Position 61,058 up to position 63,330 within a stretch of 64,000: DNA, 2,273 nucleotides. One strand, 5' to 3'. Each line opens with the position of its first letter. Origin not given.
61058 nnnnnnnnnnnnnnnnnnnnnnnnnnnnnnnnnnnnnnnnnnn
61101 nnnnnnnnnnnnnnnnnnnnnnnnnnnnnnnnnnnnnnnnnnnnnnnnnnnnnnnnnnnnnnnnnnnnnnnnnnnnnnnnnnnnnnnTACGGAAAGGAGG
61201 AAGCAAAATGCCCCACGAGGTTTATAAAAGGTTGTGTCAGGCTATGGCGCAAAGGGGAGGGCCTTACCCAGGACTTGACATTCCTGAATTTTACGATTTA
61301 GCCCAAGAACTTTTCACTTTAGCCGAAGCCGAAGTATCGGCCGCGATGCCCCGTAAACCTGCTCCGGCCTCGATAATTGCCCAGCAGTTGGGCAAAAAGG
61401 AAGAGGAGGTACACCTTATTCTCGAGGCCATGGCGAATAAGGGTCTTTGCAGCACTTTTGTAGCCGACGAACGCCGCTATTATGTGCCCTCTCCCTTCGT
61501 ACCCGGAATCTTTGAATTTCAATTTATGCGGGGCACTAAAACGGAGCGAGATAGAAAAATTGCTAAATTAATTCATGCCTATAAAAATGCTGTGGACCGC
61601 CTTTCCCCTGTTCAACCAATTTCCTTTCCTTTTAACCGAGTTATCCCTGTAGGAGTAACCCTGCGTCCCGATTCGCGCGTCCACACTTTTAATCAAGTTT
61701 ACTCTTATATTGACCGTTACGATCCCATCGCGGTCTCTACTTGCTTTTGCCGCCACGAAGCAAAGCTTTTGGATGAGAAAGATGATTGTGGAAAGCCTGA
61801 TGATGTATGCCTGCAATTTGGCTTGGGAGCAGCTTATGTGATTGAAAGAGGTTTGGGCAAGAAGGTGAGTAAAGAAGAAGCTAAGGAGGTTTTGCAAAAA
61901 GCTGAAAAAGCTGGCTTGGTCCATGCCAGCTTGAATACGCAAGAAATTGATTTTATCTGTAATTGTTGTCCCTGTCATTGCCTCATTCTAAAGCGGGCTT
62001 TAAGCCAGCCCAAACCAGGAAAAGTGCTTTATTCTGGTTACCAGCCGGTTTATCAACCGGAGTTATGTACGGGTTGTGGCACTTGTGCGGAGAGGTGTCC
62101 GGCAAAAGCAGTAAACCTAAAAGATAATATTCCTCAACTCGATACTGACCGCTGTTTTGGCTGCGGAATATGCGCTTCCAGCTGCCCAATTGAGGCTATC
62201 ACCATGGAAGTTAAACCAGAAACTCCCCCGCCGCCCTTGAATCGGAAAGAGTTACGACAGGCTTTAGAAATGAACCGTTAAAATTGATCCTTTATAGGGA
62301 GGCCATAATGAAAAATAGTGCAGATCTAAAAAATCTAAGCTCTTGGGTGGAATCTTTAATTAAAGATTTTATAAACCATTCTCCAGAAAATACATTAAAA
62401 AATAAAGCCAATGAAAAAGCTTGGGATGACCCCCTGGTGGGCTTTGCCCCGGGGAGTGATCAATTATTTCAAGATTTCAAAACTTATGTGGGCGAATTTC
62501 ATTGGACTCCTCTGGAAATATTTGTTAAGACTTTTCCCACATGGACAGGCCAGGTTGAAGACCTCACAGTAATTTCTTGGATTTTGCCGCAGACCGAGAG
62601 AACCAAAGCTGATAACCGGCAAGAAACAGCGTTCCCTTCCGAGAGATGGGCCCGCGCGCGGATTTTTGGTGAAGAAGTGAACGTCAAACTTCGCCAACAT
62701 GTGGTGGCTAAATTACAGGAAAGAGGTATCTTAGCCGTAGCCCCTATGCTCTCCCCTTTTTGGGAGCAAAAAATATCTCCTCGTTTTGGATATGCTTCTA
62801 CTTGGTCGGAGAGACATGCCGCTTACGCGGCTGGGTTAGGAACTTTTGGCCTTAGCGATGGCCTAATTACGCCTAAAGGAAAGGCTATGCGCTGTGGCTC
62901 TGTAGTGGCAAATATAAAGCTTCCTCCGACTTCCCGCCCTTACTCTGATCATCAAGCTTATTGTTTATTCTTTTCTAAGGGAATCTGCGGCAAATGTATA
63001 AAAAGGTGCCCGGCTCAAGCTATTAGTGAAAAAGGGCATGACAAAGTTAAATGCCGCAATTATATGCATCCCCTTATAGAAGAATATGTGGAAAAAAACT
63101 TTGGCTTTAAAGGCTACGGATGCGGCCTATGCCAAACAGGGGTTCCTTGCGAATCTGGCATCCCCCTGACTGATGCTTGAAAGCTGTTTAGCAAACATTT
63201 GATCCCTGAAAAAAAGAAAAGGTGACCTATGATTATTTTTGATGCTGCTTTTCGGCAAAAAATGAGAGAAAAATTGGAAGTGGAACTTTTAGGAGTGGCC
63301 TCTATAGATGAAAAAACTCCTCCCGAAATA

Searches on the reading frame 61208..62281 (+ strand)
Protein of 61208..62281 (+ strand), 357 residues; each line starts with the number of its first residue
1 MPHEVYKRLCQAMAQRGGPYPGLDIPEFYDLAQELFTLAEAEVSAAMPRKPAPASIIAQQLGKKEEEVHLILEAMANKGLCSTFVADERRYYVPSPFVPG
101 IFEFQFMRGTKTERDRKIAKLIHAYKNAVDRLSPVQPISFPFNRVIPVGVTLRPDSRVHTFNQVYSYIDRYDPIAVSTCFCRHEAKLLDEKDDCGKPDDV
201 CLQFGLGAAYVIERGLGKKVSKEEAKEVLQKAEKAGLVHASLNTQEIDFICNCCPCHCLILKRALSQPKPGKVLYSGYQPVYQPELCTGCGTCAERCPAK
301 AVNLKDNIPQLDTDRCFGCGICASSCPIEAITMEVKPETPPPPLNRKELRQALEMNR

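Call 41: search_protein_families(library=pfam, proteins=[window:61208-62281:+], max_evalue=0.00001)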
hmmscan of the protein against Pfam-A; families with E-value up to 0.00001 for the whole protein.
window:61208-62281:+ (357 aa): 8 families
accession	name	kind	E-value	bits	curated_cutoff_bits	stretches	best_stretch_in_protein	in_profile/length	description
PF00037.32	Fer4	-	6.7e-14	51.5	21.1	2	310-332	2-24/24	4Fe-4S binding domain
PF12797.12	Fer4_2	-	1.3e-09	37.8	24.5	0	310-327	4-21/22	4Fe-4S binding domain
PF13237.11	Fer4_10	-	2.3e-08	34.3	25.5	1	280-327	2-53/53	4Fe-4S dicluster domain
PF14697.11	Fer4_21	-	3.2e-08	34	35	1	285-333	6-59/59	4Fe-4S dicluster domain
PF12838.12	Fer4_7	-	9.8e-08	32.8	27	0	315-335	1-21/52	4Fe-4S dicluster domain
PF25160.1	LdpA_Fe-S-bd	-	1.2e-07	31.8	27.6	1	293-333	9-45/49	LdpA Fe-S cluster-binding domain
PF13187.11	Fer4_9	-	1.1e-06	29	27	1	287-331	2-52/52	4Fe-4S dicluster domain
PF12837.12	Fer4_6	-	8.9e-06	25.9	25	0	280-301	2-23/24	4Fe-4S binding domain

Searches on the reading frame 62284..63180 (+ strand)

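Call 41: search_protein_families(library=pfam, proteins=[window:62284-63180:+], max_evalue=0.00001)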
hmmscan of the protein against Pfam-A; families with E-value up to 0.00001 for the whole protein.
window:62284-63180:+ (298 aa): 1 family
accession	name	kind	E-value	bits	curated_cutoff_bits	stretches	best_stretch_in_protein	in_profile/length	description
PF13484.11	Fer4_16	-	2.4e-06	28.7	30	1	234-285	4-61/66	4Fe-4S double cluster binding domain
